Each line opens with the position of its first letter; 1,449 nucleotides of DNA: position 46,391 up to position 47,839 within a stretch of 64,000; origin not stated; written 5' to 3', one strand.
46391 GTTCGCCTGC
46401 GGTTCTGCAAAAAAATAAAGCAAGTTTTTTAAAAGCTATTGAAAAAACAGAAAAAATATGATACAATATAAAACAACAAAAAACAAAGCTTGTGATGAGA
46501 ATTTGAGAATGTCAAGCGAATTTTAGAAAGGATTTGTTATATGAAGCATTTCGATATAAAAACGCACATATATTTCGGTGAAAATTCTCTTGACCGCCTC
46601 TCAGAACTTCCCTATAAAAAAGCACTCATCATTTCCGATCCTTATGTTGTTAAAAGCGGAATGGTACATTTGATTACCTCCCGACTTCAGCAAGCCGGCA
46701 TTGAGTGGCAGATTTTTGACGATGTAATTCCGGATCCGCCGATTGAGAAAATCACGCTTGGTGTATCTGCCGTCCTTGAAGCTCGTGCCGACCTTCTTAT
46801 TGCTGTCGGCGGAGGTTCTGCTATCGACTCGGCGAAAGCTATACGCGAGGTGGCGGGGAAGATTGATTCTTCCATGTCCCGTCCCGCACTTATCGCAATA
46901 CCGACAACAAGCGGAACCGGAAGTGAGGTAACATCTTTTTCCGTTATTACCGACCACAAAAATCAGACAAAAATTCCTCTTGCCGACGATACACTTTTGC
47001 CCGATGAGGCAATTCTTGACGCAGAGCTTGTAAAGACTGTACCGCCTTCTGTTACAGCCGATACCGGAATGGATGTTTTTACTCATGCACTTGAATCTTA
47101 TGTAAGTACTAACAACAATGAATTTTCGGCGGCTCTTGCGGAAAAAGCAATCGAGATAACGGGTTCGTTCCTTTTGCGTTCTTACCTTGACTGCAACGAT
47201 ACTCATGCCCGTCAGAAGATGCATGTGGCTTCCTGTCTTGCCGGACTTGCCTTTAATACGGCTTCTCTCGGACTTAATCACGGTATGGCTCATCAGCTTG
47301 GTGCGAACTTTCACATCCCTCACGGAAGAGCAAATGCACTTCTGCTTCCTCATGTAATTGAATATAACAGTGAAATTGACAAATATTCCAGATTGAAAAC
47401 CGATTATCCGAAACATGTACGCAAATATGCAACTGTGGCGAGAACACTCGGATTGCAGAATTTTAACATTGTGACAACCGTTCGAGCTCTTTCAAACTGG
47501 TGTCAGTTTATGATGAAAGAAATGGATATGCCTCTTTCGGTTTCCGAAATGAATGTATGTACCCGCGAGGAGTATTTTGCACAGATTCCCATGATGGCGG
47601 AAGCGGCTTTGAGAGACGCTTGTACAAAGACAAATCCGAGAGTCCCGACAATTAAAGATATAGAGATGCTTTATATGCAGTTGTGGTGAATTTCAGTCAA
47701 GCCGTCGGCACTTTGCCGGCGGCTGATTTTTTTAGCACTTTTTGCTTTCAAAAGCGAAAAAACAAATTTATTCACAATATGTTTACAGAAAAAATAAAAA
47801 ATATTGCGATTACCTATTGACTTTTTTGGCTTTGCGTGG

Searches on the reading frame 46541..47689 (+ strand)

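Call 64: search_protein_families(library=pfam, proteins=[window:46541-47689:+], max_evalue=0.001)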
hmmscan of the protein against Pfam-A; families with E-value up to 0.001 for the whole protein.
window:46541-47689:+ (382 aa): 3 families
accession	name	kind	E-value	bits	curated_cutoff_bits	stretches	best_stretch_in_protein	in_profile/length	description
PF25137.1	ADH_Fe_C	-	1.4e-53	181.9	27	1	172-380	1-192/194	Fe-containing alcohol dehydrogenase family, C-terminal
PF00465.25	Fe-ADH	-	6e-44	150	31.3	1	8-160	2-167/168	Iron-containing alcohol dehydrogenase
PF13685.12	Fe-ADH_2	-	3.5e-11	43.8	28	1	20-162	14-143/149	Iron-containing alcohol dehydrogenase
